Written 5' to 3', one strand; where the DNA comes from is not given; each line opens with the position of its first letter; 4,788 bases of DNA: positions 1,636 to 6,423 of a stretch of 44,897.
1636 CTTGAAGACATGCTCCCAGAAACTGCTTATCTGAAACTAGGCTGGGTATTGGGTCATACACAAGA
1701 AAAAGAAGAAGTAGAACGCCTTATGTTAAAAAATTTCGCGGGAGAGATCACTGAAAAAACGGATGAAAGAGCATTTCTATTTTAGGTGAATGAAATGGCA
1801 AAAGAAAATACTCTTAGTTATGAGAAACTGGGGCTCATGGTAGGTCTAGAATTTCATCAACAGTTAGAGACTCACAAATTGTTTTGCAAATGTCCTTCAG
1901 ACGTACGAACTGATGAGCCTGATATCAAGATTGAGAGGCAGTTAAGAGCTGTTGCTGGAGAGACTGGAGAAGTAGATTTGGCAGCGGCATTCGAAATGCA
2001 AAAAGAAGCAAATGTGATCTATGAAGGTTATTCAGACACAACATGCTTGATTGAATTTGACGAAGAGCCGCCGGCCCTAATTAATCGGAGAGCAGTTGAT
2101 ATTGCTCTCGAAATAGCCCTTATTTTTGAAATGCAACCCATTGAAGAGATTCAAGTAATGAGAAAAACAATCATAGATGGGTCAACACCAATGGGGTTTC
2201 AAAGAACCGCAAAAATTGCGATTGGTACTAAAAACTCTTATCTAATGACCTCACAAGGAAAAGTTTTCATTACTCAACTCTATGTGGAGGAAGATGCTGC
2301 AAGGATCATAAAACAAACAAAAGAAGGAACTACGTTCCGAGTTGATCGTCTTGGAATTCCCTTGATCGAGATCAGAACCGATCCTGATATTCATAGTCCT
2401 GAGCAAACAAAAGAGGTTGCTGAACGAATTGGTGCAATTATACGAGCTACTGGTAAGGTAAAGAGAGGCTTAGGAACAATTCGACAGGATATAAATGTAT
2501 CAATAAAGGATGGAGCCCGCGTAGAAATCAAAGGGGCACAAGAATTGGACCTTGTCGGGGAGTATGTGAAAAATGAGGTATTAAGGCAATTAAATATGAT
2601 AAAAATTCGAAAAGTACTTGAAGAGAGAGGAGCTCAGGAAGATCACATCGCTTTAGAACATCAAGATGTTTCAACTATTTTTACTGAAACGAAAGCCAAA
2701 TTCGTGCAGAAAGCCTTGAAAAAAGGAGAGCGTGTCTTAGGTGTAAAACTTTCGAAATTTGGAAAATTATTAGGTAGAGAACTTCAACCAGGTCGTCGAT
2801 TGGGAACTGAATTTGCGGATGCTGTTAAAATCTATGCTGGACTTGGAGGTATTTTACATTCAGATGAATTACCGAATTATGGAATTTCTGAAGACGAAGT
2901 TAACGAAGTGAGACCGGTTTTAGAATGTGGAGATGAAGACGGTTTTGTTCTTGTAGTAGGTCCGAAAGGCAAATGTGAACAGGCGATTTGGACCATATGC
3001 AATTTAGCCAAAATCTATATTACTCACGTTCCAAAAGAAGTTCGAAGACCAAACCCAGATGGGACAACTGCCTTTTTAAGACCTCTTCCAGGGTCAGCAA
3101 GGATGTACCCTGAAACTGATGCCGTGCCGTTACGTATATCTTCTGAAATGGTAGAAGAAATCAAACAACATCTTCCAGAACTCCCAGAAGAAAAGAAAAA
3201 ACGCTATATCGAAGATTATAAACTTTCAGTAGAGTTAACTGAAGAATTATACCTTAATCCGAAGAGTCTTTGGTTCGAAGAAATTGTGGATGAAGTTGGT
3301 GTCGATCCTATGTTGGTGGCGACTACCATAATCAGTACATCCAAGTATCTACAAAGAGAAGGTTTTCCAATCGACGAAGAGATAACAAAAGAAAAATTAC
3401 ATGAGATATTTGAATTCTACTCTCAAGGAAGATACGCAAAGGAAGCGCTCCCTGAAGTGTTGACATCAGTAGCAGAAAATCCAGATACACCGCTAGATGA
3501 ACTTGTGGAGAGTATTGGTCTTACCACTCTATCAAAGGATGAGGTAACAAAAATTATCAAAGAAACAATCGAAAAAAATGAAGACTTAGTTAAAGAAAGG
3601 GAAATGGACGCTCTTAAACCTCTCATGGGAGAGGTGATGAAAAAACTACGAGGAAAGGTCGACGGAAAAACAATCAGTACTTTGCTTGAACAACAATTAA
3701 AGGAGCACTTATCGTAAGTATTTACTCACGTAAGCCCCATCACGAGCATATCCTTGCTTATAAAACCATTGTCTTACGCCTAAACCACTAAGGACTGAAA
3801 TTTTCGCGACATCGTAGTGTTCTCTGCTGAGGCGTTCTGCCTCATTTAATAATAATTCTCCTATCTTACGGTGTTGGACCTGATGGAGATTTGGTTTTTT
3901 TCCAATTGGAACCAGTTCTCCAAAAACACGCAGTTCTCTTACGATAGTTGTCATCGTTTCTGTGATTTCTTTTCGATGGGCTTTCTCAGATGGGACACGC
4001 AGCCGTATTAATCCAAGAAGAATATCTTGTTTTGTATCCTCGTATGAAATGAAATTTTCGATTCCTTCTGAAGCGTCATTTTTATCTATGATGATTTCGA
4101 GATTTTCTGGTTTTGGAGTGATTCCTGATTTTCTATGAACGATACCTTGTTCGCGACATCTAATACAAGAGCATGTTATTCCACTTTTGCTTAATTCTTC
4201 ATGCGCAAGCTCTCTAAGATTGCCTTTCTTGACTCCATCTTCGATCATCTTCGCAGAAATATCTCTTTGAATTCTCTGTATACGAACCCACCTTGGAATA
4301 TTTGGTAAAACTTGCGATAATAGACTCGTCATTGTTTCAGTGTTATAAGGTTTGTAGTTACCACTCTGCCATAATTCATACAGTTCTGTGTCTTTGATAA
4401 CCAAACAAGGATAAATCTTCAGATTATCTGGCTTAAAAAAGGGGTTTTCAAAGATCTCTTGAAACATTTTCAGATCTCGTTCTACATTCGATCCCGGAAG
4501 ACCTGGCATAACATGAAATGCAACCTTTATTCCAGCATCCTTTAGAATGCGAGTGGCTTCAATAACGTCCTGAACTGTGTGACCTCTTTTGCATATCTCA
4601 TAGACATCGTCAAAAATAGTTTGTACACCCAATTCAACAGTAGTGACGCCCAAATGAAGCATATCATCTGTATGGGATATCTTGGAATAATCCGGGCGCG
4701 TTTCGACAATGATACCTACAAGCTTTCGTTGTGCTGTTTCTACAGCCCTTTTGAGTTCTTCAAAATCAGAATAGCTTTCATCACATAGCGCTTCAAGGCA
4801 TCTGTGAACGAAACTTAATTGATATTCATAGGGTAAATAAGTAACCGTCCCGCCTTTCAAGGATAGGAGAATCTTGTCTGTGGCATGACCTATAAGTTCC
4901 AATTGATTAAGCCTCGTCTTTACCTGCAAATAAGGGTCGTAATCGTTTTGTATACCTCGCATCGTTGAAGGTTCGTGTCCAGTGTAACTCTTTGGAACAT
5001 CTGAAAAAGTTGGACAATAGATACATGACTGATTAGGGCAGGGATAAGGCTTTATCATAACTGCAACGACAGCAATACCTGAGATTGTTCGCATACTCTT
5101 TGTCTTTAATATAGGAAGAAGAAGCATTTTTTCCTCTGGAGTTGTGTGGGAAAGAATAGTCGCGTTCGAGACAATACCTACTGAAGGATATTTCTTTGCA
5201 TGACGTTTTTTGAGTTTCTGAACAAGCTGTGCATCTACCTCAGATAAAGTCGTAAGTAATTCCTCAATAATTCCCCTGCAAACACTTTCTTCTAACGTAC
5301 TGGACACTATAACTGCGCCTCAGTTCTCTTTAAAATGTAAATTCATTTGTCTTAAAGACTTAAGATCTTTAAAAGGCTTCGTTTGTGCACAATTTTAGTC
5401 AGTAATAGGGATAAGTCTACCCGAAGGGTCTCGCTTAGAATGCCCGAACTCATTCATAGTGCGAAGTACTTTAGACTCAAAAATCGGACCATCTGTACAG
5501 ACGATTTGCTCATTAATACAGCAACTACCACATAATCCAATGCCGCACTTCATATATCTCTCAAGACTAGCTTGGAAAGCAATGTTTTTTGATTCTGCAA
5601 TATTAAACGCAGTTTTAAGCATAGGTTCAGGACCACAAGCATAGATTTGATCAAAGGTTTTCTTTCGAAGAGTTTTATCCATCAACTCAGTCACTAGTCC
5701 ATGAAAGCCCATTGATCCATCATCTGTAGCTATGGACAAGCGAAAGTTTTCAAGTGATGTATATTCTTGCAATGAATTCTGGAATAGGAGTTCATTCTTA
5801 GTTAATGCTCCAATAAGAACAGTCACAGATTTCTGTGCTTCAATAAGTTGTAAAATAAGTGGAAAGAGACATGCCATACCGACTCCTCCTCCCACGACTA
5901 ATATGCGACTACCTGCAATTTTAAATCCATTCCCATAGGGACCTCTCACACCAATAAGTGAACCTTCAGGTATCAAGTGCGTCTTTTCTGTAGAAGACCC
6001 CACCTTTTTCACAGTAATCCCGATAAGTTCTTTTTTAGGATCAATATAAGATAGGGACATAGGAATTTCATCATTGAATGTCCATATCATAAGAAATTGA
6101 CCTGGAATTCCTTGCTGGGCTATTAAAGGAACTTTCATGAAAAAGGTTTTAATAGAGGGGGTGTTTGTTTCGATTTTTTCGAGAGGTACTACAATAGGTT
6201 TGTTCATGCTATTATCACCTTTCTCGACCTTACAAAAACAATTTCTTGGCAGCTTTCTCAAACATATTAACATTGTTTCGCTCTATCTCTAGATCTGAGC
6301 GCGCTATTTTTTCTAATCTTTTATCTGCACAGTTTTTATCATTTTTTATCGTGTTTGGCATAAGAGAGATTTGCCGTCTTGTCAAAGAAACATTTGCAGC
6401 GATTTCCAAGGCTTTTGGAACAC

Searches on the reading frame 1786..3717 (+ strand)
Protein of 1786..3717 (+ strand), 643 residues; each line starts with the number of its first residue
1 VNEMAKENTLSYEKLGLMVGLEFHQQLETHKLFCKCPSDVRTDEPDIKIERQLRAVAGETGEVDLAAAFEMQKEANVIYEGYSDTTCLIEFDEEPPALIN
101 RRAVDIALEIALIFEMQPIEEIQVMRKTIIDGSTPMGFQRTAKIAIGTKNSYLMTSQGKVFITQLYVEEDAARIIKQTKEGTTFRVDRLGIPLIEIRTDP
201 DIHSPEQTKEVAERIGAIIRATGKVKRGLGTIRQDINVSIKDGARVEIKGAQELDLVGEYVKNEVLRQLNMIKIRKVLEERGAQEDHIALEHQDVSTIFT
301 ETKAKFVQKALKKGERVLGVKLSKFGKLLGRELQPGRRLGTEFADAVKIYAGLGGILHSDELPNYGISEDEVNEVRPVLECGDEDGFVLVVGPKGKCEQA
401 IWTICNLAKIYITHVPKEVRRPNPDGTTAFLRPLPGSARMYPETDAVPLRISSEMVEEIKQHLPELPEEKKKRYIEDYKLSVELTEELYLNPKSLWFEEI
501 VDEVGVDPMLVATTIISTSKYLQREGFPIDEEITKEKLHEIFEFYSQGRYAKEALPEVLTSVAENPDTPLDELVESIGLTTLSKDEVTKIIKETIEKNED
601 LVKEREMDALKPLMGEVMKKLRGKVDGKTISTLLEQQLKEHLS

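Call 68: search_protein_families(library=pfam, proteins=[window:1786-3717:+], max_evalue=0.00001)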
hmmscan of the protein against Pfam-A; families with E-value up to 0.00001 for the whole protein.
window:1786-3717:+ (643 aa): 4 families
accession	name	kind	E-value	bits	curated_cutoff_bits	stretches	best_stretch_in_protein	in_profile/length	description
PF02934.20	GatB_N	-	5.4e-53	180.4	23.4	1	18-457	2-277/277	GatB/GatE catalytic domain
PF02637.23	GatB_Yqey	-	1.6e-26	93.4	27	1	496-638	2-148/148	GatB domain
PF02938.19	GAD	-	1.2e-12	48.4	23.4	1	308-400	2-94/95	GAD domain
PF09424.15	YqeY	-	8.7e-06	26.3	27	0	581-638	90-143/143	Yqey-like protein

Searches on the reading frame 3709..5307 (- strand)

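Call 68: search_protein_families(library=pfam, proteins=[window:3709-5307:-], max_evalue=0.00001)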
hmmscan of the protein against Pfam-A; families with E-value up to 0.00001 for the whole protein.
window:3709-5307:- (532 aa): 3 families
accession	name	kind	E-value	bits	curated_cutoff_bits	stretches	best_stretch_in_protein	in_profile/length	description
PF16199.10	Radical_SAM_C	-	2.3e-21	76.1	31.9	1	293-373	1-84/85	Radical_SAM C-terminal domain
PF04055.27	Radical_SAM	-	1.3e-17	64.9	29.5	1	88-277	4-158/166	Radical SAM superfamily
PF23613.1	ELP3_N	-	1.2e-10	41.6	27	1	8-75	3-70/70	ELP3 N-terminal domain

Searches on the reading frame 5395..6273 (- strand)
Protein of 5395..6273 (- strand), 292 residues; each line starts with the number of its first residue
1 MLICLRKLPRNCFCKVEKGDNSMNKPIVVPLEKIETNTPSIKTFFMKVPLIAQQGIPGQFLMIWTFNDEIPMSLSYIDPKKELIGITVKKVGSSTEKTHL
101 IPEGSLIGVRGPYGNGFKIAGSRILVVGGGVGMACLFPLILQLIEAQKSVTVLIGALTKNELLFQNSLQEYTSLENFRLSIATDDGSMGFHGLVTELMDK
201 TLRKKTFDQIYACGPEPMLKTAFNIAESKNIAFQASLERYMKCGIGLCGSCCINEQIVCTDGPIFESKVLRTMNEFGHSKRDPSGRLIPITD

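Call 87: search_protein_families(library=pfam, proteins=[window:5395-6273:-], max_evalue=0.0001)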
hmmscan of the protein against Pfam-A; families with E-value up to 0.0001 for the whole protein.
window:5395-6273:- (292 aa): 2 families
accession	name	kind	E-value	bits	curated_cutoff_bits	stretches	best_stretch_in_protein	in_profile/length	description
PF10418.14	DHODB_Fe-S_bind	-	1.6e-10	41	23.9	1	238-268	1-38/41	Iron-sulfur cluster binding domain of dihydroorotate dehydrogenase B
PF00175.26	NAD_binding_1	-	1.8e-08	35.5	22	1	127-221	2-106/109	Oxidoreductase NAD-binding domain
